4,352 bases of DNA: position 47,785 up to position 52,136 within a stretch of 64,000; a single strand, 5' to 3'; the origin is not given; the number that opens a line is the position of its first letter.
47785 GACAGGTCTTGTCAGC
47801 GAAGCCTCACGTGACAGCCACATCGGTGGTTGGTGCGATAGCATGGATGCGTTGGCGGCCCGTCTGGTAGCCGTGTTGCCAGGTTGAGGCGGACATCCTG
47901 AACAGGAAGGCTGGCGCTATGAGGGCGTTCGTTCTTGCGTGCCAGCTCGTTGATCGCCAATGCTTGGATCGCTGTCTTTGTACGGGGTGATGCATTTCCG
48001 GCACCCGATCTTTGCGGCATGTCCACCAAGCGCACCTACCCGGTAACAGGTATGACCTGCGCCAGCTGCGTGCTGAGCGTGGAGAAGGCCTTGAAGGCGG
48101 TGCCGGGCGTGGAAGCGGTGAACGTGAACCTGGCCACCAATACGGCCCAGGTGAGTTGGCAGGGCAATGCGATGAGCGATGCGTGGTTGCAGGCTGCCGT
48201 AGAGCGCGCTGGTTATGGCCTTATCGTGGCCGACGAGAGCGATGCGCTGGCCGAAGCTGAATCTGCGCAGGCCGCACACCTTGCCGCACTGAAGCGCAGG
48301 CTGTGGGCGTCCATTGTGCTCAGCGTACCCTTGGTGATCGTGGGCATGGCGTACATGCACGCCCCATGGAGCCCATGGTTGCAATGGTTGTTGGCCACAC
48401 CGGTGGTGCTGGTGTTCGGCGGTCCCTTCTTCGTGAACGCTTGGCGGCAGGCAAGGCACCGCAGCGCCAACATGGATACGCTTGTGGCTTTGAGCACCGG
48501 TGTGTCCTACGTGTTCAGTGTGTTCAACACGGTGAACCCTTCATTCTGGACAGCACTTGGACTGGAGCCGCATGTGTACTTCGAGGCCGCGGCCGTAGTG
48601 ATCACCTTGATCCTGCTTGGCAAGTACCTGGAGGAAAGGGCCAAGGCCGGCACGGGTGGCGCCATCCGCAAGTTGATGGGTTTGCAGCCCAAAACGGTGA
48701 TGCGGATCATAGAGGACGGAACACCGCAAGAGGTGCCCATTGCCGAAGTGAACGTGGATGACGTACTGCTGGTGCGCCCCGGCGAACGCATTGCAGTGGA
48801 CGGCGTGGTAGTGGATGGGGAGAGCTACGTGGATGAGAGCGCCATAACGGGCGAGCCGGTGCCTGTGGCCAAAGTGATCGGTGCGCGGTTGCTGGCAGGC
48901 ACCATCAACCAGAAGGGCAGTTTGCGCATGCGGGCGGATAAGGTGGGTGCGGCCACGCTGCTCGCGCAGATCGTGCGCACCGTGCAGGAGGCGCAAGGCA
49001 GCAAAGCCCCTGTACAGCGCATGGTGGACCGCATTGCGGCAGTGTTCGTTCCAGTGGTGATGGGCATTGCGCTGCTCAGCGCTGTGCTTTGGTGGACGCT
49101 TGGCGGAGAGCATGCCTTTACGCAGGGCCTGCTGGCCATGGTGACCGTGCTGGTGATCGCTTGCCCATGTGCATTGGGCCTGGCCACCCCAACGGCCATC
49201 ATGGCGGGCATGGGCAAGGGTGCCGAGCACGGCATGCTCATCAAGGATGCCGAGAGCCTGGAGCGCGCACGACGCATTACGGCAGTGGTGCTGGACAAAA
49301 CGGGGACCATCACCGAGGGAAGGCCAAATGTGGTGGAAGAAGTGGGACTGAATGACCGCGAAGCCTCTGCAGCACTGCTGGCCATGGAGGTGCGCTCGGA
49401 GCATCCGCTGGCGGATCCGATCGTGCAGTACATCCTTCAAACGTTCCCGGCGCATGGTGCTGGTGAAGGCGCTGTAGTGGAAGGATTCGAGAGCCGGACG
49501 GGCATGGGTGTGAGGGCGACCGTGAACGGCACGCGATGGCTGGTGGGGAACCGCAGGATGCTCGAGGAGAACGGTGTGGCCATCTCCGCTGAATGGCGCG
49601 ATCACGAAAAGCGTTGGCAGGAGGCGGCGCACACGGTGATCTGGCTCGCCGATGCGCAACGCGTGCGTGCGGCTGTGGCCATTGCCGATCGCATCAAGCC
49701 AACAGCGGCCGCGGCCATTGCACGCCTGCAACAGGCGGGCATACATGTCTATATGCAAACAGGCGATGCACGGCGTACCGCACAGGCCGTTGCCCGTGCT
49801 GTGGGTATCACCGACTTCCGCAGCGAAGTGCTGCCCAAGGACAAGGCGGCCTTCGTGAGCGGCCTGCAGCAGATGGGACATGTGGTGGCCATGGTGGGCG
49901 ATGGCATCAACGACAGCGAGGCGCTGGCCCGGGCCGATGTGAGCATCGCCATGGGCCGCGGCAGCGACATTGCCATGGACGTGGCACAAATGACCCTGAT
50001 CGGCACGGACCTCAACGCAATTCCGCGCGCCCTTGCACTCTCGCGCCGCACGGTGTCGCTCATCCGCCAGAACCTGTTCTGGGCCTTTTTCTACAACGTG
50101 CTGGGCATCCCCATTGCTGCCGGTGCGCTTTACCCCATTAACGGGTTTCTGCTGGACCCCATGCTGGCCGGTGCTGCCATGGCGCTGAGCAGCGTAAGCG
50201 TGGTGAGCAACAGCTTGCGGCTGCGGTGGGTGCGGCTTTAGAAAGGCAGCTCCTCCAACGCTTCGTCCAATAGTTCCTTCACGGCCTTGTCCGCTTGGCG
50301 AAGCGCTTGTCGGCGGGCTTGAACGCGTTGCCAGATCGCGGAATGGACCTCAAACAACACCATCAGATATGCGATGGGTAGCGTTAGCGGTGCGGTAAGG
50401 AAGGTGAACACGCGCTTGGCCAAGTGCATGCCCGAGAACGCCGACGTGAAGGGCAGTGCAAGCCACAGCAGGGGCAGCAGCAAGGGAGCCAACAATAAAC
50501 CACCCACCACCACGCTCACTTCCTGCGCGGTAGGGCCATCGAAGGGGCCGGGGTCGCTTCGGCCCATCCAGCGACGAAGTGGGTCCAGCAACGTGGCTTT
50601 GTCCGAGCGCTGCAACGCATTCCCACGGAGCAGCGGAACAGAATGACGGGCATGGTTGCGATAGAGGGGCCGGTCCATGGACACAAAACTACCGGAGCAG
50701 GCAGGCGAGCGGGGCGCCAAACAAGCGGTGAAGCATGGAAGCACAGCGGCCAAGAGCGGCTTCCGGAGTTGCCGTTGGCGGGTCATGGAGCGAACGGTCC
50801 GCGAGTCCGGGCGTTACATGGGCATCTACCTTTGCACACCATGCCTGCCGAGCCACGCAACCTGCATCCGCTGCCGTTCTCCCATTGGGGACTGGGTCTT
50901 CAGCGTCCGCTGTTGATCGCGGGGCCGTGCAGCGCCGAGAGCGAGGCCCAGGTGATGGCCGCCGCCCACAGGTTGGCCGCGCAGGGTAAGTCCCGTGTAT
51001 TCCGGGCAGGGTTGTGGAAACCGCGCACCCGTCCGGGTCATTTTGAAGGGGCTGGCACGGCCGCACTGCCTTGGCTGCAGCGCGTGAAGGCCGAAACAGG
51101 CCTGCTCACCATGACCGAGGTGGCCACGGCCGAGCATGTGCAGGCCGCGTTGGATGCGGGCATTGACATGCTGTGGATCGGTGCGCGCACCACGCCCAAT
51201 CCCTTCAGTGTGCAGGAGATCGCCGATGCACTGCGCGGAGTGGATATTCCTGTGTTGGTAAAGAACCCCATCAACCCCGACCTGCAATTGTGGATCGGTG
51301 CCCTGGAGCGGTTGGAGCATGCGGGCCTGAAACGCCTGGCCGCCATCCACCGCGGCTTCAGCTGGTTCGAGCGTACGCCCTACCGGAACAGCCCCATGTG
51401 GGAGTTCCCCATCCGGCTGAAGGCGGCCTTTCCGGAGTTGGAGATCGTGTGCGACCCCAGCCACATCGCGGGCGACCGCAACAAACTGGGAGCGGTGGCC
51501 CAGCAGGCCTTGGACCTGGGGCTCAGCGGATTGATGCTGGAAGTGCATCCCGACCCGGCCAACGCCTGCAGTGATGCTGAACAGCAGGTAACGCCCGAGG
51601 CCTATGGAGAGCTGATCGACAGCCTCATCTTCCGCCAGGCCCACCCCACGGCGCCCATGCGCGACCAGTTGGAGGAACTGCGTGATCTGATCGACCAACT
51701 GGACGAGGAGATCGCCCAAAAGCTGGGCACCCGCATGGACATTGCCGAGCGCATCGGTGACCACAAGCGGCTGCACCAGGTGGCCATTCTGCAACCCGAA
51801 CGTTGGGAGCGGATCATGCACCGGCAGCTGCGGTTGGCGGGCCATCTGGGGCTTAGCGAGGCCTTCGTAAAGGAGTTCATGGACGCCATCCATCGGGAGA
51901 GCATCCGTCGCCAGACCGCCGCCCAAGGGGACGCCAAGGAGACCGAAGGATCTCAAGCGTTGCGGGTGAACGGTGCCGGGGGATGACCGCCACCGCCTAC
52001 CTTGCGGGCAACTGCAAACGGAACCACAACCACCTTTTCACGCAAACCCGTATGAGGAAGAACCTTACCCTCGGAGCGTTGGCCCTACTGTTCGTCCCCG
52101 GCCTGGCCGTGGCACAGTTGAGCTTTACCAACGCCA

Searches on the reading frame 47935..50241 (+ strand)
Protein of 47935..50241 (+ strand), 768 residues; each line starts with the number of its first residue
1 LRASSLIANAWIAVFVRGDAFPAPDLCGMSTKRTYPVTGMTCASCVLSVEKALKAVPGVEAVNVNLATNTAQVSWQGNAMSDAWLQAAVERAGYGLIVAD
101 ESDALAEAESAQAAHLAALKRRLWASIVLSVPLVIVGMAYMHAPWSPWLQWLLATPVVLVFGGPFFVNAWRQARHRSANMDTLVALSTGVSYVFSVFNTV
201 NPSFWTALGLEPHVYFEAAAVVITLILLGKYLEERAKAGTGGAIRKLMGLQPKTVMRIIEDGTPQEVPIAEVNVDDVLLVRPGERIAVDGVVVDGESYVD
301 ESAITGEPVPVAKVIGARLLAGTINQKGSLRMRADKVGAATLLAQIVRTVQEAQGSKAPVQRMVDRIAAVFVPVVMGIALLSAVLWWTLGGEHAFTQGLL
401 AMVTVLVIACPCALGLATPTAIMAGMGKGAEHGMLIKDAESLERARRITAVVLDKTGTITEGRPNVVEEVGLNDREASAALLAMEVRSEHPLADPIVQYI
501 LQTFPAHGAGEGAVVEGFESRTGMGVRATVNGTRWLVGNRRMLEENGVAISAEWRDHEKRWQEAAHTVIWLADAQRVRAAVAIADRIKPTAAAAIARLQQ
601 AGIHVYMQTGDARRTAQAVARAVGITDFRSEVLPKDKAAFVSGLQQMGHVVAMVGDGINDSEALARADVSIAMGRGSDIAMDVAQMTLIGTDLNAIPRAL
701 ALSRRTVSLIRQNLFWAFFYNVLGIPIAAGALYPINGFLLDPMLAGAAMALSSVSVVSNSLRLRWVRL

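Call 12: search_protein_families(library=pfam, proteins=[window:47935-50241:+], max_evalue=0.001)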
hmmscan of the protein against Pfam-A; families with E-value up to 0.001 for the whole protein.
window:47935-50241:+ (768 aa): 4 families
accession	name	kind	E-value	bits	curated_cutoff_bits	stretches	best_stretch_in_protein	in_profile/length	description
PF00122.25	E1-E2_ATPase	-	4.4e-56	189.7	28.1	1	250-432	2-181/181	E1-E2 ATPase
PF00702.32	Hydrolase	-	1.4e-30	107.6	26.4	1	448-668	1-191/191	haloacid dehalogenase-like hydrolase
PF00403.32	HMA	-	2.1e-15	57.3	24.8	1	34-94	1-61/62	Heavy-metal-associated domain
PF08282.18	Hydrolase_3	-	2.2e-06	28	20.9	1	651-699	206-254/255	haloacid dehalogenase-like hydrolase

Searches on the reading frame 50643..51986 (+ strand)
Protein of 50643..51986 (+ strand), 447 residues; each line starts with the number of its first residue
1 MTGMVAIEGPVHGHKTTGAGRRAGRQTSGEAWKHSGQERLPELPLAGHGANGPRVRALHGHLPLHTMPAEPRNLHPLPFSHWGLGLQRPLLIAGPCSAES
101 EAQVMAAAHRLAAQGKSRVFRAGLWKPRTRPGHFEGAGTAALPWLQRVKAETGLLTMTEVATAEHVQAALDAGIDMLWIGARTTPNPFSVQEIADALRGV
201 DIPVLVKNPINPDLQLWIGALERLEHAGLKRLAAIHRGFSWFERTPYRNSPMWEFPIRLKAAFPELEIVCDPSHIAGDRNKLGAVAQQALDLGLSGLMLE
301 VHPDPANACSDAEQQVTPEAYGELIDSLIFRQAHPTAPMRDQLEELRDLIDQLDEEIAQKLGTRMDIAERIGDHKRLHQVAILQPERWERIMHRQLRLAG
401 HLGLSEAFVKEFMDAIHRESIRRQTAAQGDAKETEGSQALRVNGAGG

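Call 77: search_protein_families(library=pfam, proteins=[window:50643-51986:+], max_evalue=0.001)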
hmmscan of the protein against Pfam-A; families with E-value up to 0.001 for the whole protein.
window:50643-51986:+ (447 aa): 2 families
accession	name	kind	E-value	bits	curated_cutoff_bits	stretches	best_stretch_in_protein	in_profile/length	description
PF00793.26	DAHP_synth_1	-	6.1e-39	134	25.5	1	87-320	16-253/270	DAHP synthetase I family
PF01817.26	CM_2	-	3.8e-17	62.7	27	1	346-424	1-79/80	Chorismate mutase type II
